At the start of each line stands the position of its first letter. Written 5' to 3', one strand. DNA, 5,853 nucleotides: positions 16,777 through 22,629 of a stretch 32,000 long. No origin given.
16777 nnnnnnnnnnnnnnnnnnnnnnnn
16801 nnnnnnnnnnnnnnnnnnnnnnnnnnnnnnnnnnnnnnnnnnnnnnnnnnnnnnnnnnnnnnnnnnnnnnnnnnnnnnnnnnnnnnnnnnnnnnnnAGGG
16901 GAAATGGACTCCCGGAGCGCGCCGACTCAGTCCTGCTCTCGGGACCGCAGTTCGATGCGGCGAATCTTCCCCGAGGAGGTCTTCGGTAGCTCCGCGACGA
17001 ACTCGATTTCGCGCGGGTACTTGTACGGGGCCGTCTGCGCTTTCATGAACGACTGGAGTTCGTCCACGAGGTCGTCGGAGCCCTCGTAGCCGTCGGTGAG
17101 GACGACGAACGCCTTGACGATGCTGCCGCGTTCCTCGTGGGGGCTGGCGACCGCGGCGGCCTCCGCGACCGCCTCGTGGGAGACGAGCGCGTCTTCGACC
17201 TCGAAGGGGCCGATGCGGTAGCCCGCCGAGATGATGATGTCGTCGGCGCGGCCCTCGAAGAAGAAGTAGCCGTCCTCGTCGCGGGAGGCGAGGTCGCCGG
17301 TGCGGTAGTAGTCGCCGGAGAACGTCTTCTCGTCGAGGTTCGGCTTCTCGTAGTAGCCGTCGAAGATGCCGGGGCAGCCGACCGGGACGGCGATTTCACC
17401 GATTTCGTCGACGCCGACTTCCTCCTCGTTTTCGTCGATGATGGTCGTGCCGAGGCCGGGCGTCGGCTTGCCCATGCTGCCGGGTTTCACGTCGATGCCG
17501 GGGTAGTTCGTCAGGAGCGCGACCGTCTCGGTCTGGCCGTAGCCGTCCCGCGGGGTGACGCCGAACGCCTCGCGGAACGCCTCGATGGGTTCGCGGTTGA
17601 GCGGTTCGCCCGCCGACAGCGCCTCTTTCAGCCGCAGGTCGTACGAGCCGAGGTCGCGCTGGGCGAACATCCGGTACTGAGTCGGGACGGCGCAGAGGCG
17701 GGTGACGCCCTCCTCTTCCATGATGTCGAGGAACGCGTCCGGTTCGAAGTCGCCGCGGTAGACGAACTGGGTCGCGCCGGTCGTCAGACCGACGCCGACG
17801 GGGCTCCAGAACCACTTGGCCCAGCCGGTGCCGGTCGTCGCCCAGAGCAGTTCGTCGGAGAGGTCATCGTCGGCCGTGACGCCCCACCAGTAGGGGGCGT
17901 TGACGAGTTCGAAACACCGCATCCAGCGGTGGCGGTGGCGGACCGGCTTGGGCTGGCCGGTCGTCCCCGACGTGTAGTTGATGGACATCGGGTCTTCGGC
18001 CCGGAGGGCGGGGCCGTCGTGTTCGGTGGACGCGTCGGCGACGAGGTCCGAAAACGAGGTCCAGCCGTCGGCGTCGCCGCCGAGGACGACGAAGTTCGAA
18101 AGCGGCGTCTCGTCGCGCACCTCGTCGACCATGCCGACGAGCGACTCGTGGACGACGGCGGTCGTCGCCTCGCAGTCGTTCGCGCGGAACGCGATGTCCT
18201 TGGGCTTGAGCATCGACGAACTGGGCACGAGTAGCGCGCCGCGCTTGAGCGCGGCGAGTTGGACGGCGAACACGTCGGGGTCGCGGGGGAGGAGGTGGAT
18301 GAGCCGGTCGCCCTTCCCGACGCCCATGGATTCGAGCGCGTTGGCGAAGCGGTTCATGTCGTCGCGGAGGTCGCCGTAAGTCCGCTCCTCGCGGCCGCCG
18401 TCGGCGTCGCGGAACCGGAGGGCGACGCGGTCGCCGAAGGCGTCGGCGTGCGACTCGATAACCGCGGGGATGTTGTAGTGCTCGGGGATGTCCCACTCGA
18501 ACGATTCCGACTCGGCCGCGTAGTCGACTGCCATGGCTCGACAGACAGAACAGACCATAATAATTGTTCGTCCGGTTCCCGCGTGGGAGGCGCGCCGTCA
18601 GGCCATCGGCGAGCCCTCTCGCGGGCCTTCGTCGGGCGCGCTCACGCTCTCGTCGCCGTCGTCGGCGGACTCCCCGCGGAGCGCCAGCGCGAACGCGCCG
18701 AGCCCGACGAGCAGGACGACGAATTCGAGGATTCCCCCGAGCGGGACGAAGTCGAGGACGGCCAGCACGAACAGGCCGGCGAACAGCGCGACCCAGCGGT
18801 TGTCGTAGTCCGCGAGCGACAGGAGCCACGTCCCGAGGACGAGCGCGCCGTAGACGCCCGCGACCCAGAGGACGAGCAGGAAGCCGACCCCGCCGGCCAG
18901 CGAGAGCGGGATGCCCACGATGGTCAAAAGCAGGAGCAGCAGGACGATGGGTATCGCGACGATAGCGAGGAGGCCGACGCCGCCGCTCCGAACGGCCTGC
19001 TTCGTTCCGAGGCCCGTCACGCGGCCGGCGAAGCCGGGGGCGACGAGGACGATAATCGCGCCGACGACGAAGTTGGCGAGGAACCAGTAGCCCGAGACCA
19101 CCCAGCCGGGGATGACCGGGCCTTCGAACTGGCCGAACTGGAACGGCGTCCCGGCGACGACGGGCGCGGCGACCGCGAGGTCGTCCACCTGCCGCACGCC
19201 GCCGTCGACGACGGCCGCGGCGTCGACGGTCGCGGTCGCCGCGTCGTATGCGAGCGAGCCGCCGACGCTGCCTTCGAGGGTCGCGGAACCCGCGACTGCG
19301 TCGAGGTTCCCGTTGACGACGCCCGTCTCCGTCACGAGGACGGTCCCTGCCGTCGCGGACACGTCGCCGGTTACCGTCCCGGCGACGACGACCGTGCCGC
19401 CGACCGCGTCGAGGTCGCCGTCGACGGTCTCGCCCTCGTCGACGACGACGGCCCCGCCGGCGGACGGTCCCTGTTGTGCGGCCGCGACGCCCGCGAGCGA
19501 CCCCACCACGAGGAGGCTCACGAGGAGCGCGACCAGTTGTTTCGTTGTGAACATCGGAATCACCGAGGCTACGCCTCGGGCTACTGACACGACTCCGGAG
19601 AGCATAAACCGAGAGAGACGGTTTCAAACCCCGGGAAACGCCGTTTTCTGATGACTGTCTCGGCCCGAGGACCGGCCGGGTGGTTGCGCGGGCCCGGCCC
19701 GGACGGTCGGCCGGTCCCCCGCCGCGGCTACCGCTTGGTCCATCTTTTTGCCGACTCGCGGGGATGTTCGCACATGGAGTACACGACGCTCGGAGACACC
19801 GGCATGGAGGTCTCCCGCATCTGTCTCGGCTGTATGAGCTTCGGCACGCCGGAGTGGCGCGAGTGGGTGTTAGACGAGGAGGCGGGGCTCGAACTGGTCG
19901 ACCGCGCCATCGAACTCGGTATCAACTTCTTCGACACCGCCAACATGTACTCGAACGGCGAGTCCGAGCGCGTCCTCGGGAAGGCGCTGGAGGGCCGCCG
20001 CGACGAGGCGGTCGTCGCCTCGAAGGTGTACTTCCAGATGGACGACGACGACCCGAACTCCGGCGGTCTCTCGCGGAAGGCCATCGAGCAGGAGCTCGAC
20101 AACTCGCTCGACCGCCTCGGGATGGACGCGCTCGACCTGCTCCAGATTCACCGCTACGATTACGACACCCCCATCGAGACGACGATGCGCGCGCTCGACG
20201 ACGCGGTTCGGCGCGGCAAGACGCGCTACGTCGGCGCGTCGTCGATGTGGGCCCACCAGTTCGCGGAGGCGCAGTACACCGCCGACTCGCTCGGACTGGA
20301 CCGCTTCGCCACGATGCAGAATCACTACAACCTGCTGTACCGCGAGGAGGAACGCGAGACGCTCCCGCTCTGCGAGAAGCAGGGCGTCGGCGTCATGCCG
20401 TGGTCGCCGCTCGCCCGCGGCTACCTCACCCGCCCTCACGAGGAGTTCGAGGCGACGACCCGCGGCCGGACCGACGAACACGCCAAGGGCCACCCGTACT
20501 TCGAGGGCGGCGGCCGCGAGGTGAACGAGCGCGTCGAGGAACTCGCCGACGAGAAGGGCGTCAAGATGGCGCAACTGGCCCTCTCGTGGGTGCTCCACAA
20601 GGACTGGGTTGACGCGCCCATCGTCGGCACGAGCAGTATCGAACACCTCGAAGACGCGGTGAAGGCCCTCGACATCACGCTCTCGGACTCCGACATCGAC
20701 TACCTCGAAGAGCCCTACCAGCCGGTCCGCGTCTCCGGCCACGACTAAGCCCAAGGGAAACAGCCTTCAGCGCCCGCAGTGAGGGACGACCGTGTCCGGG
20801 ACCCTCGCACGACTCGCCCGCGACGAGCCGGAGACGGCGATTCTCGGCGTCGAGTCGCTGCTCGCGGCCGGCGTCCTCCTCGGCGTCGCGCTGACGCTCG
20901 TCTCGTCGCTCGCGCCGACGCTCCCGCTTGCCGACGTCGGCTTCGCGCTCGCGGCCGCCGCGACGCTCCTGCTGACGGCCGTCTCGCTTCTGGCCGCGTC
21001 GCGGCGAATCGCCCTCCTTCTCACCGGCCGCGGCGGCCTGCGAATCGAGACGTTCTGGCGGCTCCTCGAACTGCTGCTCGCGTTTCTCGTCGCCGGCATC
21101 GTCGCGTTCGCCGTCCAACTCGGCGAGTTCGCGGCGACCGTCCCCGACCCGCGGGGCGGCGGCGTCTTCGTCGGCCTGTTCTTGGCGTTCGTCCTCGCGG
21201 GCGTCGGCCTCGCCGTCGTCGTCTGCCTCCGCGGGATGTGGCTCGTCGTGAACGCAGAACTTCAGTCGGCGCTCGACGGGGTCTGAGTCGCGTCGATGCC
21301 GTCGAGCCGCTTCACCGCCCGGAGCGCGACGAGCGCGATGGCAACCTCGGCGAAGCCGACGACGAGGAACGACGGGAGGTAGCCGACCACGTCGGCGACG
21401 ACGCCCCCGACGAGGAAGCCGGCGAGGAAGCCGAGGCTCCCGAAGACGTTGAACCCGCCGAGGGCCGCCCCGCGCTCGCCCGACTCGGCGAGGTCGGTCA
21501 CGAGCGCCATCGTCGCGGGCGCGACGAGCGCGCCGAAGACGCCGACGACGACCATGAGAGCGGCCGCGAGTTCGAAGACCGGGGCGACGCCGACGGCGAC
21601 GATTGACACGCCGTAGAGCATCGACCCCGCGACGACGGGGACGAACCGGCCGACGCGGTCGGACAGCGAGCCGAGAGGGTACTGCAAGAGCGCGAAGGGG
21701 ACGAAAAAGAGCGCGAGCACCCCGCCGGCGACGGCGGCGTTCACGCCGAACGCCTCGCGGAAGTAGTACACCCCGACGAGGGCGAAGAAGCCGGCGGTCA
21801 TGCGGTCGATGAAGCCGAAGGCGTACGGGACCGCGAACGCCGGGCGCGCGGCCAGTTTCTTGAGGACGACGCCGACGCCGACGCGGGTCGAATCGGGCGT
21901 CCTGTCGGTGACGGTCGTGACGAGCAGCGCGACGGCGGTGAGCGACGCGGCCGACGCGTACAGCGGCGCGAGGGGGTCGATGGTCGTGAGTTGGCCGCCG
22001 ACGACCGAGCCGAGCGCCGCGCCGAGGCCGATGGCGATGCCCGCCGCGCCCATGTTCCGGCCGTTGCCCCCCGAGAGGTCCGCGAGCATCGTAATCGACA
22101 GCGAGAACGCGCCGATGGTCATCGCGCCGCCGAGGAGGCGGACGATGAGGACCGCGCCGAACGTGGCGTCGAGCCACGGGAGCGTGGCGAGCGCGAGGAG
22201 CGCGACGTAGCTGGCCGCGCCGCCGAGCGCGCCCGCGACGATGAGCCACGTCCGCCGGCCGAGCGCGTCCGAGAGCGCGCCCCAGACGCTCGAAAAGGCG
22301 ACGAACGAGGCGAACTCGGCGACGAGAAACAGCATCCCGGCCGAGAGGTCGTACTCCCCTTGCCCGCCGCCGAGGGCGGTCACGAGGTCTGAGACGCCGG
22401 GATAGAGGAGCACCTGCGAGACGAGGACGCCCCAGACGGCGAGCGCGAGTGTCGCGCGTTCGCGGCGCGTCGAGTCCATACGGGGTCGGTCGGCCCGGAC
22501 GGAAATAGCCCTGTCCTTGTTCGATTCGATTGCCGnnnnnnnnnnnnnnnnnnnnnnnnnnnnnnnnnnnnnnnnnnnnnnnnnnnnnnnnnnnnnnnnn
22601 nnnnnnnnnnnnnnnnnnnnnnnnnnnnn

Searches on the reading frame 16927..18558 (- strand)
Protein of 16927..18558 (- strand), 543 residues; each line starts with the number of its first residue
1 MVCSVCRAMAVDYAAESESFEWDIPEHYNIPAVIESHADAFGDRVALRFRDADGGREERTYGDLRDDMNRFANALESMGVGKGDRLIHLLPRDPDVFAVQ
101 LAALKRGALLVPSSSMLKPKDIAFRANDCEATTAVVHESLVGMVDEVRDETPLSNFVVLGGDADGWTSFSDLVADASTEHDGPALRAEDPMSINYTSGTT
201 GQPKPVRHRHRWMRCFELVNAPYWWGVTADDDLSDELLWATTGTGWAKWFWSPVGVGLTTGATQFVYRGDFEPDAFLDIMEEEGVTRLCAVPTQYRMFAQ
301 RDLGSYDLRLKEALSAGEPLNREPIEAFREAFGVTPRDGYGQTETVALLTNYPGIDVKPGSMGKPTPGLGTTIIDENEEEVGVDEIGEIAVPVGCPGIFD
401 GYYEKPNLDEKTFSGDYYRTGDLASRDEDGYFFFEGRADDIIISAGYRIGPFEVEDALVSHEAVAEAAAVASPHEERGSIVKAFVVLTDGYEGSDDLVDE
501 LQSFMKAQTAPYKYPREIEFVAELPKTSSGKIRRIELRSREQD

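Call 12: search_protein_families(library=pfam, proteins=[window:16927-18558:-], max_evalue=0.001)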
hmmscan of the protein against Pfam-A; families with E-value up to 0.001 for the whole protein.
window:16927-18558:- (543 aa): 2 families
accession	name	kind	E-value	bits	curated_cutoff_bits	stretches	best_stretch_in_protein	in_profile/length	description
PF00501.34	AMP-binding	-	2.6e-62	211.2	29.9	1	35-403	2-384/384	AMP-binding enzyme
PF13193.12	AMP-binding_C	-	3.1e-23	82.9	24.5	1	453-531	1-76/76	AMP-binding enzyme C-terminal domain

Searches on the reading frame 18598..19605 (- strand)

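Call 12: search_protein_families(library=pfam, proteins=[window:18598-19605:-], max_evalue=0.001)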
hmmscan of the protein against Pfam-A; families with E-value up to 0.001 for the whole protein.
window:18598-19605:- (335 aa): 1 family
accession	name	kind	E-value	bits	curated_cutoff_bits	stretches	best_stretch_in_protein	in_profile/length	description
PF04519.19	Bactofilin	-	1.1e-07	32.5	27.9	1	54-139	2-82/98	Polymer-forming cytoskeletal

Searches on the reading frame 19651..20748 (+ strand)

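Call 12: search_protein_families(library=pfam, proteins=[window:19651-20748:+], max_evalue=0.001)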
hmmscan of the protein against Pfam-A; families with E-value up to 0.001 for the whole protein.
window:19651-20748:+ (365 aa): 1 family
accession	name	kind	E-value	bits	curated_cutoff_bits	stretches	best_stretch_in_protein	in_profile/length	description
PF00248.27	Aldo_ket_red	-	2.1e-75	253.9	24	1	56-354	1-288/291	Aldo/keto reductase family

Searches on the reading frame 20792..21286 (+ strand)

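Call 12: search_protein_families(library=pfam, proteins=[window:20792-21286:+], max_evalue=0.001)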
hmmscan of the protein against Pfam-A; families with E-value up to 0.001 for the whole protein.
window:20792-21286:+ (164 aa): 0 families

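Call 36: search_protein_families(library=pfam, proteins=[window:20792-21286:+], max_evalue=1)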
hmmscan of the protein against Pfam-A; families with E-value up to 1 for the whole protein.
window:20792-21286:+ (164 aa): 1 family
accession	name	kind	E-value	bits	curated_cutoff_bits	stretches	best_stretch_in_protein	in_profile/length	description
PF10993.13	DUF2818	-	0.076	14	25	1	70-111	19-58/93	Protein of unknown function (DUF2818)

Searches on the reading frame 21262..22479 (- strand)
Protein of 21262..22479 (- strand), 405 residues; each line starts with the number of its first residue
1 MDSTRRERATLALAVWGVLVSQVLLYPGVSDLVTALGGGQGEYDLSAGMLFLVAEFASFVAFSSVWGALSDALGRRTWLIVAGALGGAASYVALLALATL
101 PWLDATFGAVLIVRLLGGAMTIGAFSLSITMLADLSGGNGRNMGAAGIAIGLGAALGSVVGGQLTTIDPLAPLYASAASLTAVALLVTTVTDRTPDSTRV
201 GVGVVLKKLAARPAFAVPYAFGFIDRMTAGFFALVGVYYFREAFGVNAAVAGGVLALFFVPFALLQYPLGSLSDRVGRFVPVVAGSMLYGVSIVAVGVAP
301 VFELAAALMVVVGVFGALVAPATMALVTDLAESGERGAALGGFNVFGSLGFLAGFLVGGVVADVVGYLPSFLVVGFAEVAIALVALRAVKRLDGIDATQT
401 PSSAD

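Call 6: search_protein_families(library=pfam, proteins=[window:21262-22479:-], max_evalue=0.01)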
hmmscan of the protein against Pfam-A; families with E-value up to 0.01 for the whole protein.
window:21262-22479:- (405 aa): 2 families
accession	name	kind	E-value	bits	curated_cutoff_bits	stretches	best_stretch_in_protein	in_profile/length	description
PF07690.21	MFS_1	-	7.3e-33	114.3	33.4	2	223-390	6-173/347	Major Facilitator Superfamily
PF12832.13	MFS_1_like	-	2.1e-06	27.5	25.2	2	48-126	37-110/373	MFS_1 like family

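Call 7: search_protein_families(library=ncbifam, proteins=[window:21262-22479:-], max_evalue=0.01)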
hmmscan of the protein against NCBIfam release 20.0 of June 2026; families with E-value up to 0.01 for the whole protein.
window:21262-22479:- (405 aa): 20 families
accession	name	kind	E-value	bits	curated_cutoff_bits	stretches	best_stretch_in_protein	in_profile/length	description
TIGR00880.1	2_A_01_02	superfamily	2.8e-11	43.7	131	1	258-387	3-136/141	multidrug resistance protein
NF012174.0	tet_MFS_A_B_C_D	equivalog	3.2e-11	42.7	475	2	51-191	44-177/382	Tet(A)/Tet(B)/Tet(C) family tetracycline efflux MFS transporter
NF040986.1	MamH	equivalog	2.4e-08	33.5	300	1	54-391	53-405/419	magnetosome biogenesis transporter MamH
NF006386.0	PRK08633.1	equivalog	2.6e-07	28.7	1221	1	249-399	47-206/1147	acyl-[ACP]--phospholipid O-acyltransferase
TIGR00893.1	2A0114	subfamily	3.1e-07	29.7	395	1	280-389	291-399/399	D-galactonate transporter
NF000089.1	qac_MFS_AB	exception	7.2e-07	28.3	900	1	262-385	67-190/514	QacA/B family quaternary ammonium compound efflux MFS transporter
NF000031.1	MFS_efflux_LmrA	exception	1.2e-06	27.6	850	1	263-391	80-208/484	lincomycin efflux MFS transporter Lmr(A)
NF011571.1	PRK14995.1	subfamily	5.3e-06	25.4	701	1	262-373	54-166/493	SmvA family efflux MFS transporter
NF012169.0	qepA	equivalog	5.4e-06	25.3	1075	1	265-371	72-179/511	fluoroquinolone efflux MFS transporter QepA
TIGR00883.1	2A0106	subfamily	5.9e-06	25.6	443.45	1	49-167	264-373/400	metabolite/H+ symporter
TIGR00881.1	2A0104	subfamily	6.6e-06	25.4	407.75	1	239-389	20-171/379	phosphoglycerate transporter protein PgtP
NF008654.0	PRK11652.1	equivalog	4.5e-05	22.5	479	1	241-386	36-181/397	multidrug efflux MFS transporter EmrD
NF007710.0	PRK10406.1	subfamily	8.1e-05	21.9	550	0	175-307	202-332/432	MFS family transporter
NF003477.0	PRK05122.1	subfamily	8.7e-05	21.3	374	1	47-391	55-393/404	MFS transporter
NF033896.2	MFS_LfrA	equivalog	0.0002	20.1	825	1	241-374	47-181/504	efflux MFS transporter LfrA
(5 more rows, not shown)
